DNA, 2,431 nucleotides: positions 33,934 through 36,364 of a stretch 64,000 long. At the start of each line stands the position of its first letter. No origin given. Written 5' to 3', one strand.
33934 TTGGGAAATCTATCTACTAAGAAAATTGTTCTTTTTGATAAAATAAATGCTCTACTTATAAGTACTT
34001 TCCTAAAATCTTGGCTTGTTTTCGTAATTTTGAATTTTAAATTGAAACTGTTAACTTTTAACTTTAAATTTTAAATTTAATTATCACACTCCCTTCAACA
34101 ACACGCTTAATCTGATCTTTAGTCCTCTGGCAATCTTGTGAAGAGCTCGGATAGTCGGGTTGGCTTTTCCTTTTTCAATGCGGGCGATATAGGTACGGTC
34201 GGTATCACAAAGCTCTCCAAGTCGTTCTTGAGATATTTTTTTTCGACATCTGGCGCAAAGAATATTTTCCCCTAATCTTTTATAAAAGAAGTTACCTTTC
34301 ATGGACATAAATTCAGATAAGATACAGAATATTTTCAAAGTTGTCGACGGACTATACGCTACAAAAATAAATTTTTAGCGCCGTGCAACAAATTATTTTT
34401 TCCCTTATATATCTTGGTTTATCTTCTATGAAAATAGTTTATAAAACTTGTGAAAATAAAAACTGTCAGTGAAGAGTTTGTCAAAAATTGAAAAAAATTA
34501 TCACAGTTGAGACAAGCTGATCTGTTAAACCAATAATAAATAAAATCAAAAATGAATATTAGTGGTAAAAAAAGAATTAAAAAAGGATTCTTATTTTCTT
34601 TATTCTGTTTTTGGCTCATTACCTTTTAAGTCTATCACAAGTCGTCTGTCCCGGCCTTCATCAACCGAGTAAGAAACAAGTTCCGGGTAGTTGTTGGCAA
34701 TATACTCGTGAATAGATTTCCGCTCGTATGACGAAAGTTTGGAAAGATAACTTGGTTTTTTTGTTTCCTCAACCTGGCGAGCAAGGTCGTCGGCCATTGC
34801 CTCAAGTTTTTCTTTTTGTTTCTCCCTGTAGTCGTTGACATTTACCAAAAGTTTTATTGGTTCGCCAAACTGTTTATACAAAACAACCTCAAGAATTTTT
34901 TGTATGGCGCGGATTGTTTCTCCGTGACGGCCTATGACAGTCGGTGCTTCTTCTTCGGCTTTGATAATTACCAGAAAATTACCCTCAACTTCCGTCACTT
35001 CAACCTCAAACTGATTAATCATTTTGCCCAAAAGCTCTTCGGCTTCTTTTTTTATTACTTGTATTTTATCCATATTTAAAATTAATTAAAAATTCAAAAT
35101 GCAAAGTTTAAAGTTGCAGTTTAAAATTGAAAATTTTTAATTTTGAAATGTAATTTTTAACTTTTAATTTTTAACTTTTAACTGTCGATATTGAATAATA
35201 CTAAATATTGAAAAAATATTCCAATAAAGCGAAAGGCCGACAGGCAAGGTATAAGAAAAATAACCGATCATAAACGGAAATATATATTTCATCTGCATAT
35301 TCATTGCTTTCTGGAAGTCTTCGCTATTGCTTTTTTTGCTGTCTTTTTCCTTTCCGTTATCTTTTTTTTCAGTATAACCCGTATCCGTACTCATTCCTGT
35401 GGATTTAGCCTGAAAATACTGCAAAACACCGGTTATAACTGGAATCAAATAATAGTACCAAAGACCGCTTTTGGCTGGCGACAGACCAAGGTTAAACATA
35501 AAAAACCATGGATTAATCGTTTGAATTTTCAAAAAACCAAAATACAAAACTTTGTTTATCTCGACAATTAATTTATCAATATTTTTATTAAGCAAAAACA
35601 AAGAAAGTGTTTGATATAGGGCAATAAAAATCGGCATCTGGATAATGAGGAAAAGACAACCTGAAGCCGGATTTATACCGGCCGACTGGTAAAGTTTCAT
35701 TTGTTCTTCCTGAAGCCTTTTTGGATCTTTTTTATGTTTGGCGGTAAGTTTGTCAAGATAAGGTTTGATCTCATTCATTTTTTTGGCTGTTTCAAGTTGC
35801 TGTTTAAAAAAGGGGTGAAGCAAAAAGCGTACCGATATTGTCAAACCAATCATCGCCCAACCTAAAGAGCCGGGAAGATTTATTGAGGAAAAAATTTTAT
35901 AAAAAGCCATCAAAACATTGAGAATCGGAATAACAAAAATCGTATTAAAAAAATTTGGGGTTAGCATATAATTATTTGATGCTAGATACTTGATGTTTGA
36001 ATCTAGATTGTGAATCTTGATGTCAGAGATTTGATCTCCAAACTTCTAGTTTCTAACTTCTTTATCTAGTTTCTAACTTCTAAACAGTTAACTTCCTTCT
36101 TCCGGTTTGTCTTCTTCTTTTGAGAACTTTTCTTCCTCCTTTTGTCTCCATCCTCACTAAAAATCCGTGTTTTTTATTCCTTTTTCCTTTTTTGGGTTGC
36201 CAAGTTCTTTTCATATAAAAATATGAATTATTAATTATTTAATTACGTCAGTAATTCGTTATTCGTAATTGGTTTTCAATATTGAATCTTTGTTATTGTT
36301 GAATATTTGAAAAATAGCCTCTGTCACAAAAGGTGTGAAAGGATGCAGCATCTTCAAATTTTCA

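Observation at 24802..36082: Two hairpin-element families occur both 'occupied' by a four-helix-bundle (Avd / 23S-IVS family) gene and 'empty'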

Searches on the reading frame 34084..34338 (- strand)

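Call 7: search_protein_families(library=pfam, proteins=[window:34084-34338:-], max_evalue=0.01)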
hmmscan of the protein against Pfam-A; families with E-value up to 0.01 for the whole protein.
window:34084-34338:- (84 aa): 4 families
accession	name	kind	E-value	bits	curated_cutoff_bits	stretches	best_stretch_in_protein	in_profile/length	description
PF01381.28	HTH_3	-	5.1e-12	46.1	23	1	29-79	4-54/55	Helix-turn-helix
PF12844.13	HTH_19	-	9.1e-09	35.5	30.2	1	23-84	1-62/64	Helix-turn-helix domain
PF13560.12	HTH_31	-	5e-07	30.4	27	1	30-74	10-55/64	Helix-turn-helix domain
PF13443.12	HTH_26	-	0.0062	17.2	22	1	33-78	9-55/63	Cro/C1-type HTH DNA-binding domain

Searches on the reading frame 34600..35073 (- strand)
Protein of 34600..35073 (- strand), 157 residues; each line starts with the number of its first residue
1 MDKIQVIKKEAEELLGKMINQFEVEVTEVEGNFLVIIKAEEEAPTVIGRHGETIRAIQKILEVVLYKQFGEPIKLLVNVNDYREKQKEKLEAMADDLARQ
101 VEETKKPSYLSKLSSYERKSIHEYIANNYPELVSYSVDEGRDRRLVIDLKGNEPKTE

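Call 7: search_protein_families(library=pfam, proteins=[window:34600-35073:-], max_evalue=0.01)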
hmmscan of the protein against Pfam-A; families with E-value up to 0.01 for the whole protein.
window:34600-35073:- (157 aa): 5 families
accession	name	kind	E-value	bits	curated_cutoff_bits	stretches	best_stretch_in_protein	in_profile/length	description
PF01424.28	R3H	-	1e-14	54.7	26.8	1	88-147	1-58/60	R3H domain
PF13083.13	KH_KhpA-B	-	2.6e-08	34.1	32.1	1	11-68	4-65/73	KhpA/KhpB, KH domain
PF07650.23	KH_2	-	0.0022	18.2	22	1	13-75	9-68/78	KH domain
PF17239.7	DUF5312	-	0.0031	16.4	25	1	35-103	480-548/553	Family of unknown function (DUF5312)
PF00013.35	KH_1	-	0.0058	16.8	21.5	0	41-59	9-27/66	KH domain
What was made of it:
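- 34600..35073 (-): jag/khpB (KH + R3H domains), a host gene. Call 7.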

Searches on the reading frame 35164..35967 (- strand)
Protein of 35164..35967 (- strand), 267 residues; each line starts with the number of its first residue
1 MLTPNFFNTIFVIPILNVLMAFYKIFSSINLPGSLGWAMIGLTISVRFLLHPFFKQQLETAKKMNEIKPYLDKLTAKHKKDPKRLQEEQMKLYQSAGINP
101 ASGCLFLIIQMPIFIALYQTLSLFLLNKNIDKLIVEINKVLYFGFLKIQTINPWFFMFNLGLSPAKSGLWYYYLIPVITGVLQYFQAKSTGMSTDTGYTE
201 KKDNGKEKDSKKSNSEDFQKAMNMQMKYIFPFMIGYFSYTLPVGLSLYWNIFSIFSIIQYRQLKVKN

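Call 7: search_protein_families(library=pfam, proteins=[window:35164-35967:-], max_evalue=0.01)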
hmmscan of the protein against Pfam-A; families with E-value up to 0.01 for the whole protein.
window:35164-35967:- (267 aa): 1 family
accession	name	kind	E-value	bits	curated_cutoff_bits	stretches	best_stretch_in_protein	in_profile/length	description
PF02096.25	60KD_IMP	-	1.7e-43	148.8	35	1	36-260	2-158/163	60Kd inner membrane protein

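Call 26: find_homologous_proteins(query=window:35164-35967:-, max_evalue=1e-20)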
Query window:35164-35967:- (267 aa): 981 proteins with E <= 1e-20 among 1398 candidates; the best 120 are listed.
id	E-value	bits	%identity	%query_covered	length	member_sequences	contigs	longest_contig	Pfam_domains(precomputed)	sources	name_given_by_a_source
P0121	1.3e-172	590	100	100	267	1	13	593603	PF02096.27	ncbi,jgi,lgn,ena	-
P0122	5.3e-133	461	77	100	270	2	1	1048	PF02096.27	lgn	-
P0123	5.0e-132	457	78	100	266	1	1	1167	PF02096.27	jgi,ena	-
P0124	3.7e-128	445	75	100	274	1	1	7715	PF02096.27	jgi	-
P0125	7.3e-127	440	76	100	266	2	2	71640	PF02096.27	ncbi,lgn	-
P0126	6.8e-117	408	68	100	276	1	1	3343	PF02096.27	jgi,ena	-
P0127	4.5e-116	405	68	100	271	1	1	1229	PF02096.27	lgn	-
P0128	6.4e-116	405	67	100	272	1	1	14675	PF02096.27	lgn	-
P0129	9.1e-116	404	68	99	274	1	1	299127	PF02096.27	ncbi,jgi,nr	ncbi:MAG: YidC/Oxa1 family membrane protein insertase [Microgenomates group bacterium]|jgi:YidC/Oxa1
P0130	3.3e-115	402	67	100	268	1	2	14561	PF02096.27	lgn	-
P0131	2.4e-114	399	67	100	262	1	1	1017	PF02096.27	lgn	-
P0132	2.9e-114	399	66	100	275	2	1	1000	PF02096.27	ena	-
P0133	4.9e-114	398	67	100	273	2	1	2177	PF02096.27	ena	-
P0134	3.6e-113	396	67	100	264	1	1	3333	PF02096.27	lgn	-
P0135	6.0e-113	395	68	100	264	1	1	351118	PF02096.27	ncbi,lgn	-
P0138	2.0e-112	393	67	100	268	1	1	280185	PF02096.27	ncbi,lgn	-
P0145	9.9e-112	391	63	100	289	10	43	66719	PF02096.27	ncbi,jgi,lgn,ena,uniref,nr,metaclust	ncbi:hypothetical protein COS31_03360 [Candidatus Roizmanbacteria bacterium CG02_land_8_20_14_3_00_3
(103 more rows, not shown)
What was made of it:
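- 35164..35967 (-): yidC, a host gene between the two gene-less hairpins. Calls 7 and 26.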

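Call 32: find_encoding_contigs(protein=P0125, flank=3500, max_places=2)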
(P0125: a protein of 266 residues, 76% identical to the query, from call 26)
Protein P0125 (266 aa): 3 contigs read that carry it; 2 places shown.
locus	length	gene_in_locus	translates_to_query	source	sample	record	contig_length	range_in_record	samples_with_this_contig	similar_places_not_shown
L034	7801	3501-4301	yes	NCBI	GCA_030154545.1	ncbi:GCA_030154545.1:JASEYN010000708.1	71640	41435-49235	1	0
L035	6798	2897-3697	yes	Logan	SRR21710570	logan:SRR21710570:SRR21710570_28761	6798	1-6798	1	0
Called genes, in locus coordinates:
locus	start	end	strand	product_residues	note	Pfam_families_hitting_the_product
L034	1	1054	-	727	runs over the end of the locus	PF10060:DUF2298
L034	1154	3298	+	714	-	PF00133:tRNA-synt_1, PF09334:tRNA-synt_1g, PF08264:Anticodon_1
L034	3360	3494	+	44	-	PF00468:Ribosomal_L34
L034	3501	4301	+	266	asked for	PF02096:60KD_IMP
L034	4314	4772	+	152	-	PF13083:KH_KhpA-B, PF01424:R3H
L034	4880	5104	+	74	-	PF13560:HTH_31 (faint), PF12844:HTH_19, PF01381:HTH_3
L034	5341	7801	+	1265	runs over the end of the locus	-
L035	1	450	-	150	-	?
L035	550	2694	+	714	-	PF00133:tRNA-synt_1, PF09334:tRNA-synt_1g, PF08264:Anticodon_1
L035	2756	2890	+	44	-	PF00468:Ribosomal_L34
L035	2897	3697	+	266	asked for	PF02096:60KD_IMP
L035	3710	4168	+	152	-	PF13083:KH_KhpA-B, PF01424:R3H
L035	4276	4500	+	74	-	PF13560:HTH_31 (faint), PF12844:HTH_19, PF01381:HTH_3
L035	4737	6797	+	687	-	?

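Call 33: find_encoding_contigs(protein=P0124, flank=3500, max_places=2)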
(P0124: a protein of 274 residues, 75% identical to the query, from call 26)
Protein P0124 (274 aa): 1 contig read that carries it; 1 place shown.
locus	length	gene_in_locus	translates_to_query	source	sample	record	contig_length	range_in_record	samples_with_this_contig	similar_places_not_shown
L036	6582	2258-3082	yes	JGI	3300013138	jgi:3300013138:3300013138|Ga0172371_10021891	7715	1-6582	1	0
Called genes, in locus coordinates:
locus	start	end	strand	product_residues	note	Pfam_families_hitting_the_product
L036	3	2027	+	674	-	?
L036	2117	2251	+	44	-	PF00468:Ribosomal_L34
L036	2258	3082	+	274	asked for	PF02096:60KD_IMP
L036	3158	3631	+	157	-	PF13083:KH_KhpA-B, PF01424:R3H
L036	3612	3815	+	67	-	-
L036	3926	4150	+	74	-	PF13560:HTH_31 (weak), PF12844:HTH_19, PF01381:HTH_3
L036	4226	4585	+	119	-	PF05635:23S_rRNA_IVP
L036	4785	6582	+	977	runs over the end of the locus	?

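Call 34: find_encoding_contigs(protein=P0129, flank=3500, max_places=2)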
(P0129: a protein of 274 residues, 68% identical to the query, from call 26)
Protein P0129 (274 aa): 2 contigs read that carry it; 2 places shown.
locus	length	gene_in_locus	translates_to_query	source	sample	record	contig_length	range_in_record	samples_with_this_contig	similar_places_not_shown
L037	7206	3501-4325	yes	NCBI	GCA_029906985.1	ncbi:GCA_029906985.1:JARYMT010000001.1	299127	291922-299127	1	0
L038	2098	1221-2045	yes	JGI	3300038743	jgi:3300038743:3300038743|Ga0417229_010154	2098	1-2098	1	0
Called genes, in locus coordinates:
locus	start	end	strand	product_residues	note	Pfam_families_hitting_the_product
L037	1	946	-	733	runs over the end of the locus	PF10060:DUF2298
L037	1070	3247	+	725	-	PF00133:tRNA-synt_1, PF09334:tRNA-synt_1g (weak), PF13603:tRNA-synt_1_2, PF09334:tRNA-synt_1g (weak), PF08264:Anticodon_1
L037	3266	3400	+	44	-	PF00468:Ribosomal_L34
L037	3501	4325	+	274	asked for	PF02096:60KD_IMP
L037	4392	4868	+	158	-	PF01424:R3H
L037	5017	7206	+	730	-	?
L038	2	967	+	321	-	PF00133:tRNA-synt_1, PF09334:tRNA-synt_1g (weak), PF08264:Anticodon_1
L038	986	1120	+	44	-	PF00468:Ribosomal_L34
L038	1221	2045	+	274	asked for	PF02096:60KD_IMP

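Call 60: search_protein_families(library=pfam, proteins=[L036:4226-4585:+], max_evalue=0.01)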
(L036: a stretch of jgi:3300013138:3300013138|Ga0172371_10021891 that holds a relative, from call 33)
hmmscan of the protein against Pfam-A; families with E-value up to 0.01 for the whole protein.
L036:4226-4585:+ (119 aa): 1 family
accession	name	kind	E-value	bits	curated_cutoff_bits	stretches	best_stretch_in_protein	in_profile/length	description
PF05635.17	23S_rRNA_IVP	-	1.6e-22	80.2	33.8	1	12-109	9-105/106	23S rRNA-intervening sequence protein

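Call 61: search_protein_families(library=ncbifam, proteins=[L036:4226-4585:+], max_evalue=0.01)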
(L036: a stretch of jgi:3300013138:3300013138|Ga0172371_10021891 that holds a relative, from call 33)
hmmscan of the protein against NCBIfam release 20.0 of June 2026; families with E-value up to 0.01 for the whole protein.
L036:4226-4585:+ (119 aa): 3 families
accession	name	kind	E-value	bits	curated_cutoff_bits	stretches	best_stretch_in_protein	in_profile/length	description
TIGR02436.1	TIGR02436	subfamily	1.2e-24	86.7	24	1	11-112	4-105/109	four helix bundle protein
NF008911.0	PRK12275.1-2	subfamily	9.5e-11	42.2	137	1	12-116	13-116/118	hypothetical protein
NF008912.0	PRK12275.1-6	subfamily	8.1e-09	35.5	124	1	11-113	7-109/117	hypothetical protein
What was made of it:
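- On ORF-bearing 23S rRNA intervening sequence: TIGR02436 E = 2e-25 and 4e-22 (calls 60, 61).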

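Call 66: search_protein_families(library=padloc, proteins=[L036:4226-4585:+], max_evalue=0.01)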
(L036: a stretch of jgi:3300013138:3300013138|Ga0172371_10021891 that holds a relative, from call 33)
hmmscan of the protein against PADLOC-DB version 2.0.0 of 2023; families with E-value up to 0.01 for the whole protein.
L036:4226-4585:+ (119 aa): 0 families
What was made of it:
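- Tried and rejected: PADLOC gave no hit (call 66).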

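Call 95: find_encoding_contigs(protein=P0135, flank=2500, max_places=1)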
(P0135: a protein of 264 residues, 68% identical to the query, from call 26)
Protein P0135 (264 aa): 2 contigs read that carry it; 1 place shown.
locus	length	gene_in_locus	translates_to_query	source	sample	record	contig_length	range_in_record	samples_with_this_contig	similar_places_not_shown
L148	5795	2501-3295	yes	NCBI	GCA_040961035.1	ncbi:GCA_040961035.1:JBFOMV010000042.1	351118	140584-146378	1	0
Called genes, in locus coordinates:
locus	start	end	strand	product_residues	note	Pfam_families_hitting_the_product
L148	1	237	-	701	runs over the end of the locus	PF10060:DUF2298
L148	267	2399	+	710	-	PF00133:tRNA-synt_1, PF09334:tRNA-synt_1g (weak), PF13603:tRNA-synt_1_2, PF09334:tRNA-synt_1g, PF08264:Anticodon_1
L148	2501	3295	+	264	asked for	PF02096:60KD_IMP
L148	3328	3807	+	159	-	PF13083:KH_KhpA-B, PF01424:R3H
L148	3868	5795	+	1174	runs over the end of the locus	-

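Call 96: find_encoding_contigs(protein=P0138, flank=2500, max_places=1)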
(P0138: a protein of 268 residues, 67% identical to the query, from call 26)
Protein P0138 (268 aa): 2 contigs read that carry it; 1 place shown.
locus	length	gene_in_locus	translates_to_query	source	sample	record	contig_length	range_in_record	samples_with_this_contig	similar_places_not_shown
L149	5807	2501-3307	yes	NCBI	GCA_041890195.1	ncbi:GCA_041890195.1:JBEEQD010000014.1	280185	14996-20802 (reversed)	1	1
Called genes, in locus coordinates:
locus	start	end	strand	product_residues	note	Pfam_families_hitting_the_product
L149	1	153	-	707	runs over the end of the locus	PF10060:DUF2298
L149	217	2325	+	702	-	PF00133:tRNA-synt_1, PF09334:tRNA-synt_1g (weak), PF13603:tRNA-synt_1_2, PF09334:tRNA-synt_1g, PF08264:Anticodon_1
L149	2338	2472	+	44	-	PF00468:Ribosomal_L34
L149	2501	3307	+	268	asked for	PF02096:60KD_IMP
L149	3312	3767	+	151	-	PF13083:KH_KhpA-B, PF01424:R3H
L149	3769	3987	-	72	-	PF13560:HTH_31, PF01381:HTH_3, PF12844:HTH_19 (weak)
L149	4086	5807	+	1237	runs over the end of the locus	-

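Call 97: find_encoding_contigs(protein=P0145, flank=2500, max_places=3)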
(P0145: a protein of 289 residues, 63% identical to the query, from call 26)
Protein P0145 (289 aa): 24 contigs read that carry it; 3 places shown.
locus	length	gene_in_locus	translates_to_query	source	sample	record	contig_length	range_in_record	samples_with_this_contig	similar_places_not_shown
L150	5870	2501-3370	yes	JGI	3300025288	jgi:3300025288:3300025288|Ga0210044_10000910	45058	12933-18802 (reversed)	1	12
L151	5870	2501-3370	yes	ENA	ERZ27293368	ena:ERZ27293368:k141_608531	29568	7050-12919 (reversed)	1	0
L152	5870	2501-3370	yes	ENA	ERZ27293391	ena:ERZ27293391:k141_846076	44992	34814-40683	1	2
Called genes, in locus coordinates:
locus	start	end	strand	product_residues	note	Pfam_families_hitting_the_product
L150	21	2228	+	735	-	PF00133:tRNA-synt_1, PF09334:tRNA-synt_1g (weak), PF08264:Anticodon_1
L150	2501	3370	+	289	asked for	PF02096:60KD_IMP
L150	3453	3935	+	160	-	PF13083:KH_KhpA-B, PF01424:R3H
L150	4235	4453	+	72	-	PF13560:HTH_31, PF12844:HTH_19, PF01381:HTH_3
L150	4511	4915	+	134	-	PF05635:23S_rRNA_IVP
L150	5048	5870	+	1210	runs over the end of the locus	-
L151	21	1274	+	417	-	PF00133:tRNA-synt_1, PF09334:tRNA-synt_1g (weak), PF13603:tRNA-synt_1_2 (faint), PF09334:tRNA-synt_1g (weak)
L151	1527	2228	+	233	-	PF00133:tRNA-synt_1, PF09334:tRNA-synt_1g, PF08264:Anticodon_1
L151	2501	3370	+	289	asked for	PF02096:60KD_IMP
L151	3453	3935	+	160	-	PF13083:KH_KhpA-B, PF01424:R3H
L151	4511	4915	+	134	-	PF05635:23S_rRNA_IVP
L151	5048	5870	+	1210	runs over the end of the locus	-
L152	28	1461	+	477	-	PF00133:tRNA-synt_1, PF09334:tRNA-synt_1g (weak), PF13603:tRNA-synt_1_2 (faint)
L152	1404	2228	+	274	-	PF00133:tRNA-synt_1, PF09334:tRNA-synt_1g, PF08264:Anticodon_1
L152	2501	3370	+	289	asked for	PF02096:60KD_IMP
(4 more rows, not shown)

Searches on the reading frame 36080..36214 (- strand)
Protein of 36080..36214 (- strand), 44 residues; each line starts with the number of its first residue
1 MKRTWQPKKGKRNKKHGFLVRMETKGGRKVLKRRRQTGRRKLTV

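Call 24: find_encoding_contigs(protein=window:36080-36214:-, flank=6000, max_places=10)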
Protein window:36080-36214:- (44 aa): 14 contigs read that carry it; 4 places shown.
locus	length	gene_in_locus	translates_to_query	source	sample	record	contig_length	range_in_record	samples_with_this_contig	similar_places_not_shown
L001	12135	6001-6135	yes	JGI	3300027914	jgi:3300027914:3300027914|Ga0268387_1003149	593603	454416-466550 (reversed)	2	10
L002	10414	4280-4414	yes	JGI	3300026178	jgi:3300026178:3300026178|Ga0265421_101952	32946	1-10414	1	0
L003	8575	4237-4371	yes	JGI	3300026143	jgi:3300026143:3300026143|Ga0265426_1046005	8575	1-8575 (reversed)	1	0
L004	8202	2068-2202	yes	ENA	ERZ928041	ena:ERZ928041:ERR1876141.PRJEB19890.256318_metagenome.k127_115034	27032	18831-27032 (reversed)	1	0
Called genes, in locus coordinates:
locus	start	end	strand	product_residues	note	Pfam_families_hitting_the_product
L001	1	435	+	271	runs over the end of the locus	PF00535:Glycos_transf_2, PF10111:Glyco_tranf_2_2, PF13641:Glyco_tranf_2_3 (weak)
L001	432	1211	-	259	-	PF03372:Exo_endo_phos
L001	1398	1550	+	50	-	-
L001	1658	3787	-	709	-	PF10060:DUF2298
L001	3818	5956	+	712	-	PF00133:tRNA-synt_1, PF09334:tRNA-synt_1g (weak), PF13603:tRNA-synt_1_2, PF09334:tRNA-synt_1g, PF08264:Anticodon_1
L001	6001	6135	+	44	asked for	PF00468:Ribosomal_L34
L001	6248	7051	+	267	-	PF02096:60KD_IMP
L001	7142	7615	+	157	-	PF13083:KH_KhpA-B, PF01424:R3H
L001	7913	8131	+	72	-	PF12844:HTH_19, PF13560:HTH_31 (weak), PF01381:HTH_3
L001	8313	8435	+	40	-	PF05635:23S_rRNA_IVP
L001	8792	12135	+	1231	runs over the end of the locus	-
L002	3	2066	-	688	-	?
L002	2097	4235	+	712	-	PF00133:tRNA-synt_1, PF09334:tRNA-synt_1g (weak), PF13603:tRNA-synt_1_2, PF09334:tRNA-synt_1g, PF08264:Anticodon_1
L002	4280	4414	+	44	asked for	PF00468:Ribosomal_L34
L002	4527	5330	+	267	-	PF02096:60KD_IMP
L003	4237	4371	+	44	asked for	PF00468:Ribosomal_L34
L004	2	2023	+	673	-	?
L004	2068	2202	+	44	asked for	PF00468:Ribosomal_L34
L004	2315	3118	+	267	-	PF02096:60KD_IMP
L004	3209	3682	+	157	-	PF13083:KH_KhpA-B, PF01424:R3H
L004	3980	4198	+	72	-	PF12844:HTH_19, PF13560:HTH_31 (weak), PF01381:HTH_3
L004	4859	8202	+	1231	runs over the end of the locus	-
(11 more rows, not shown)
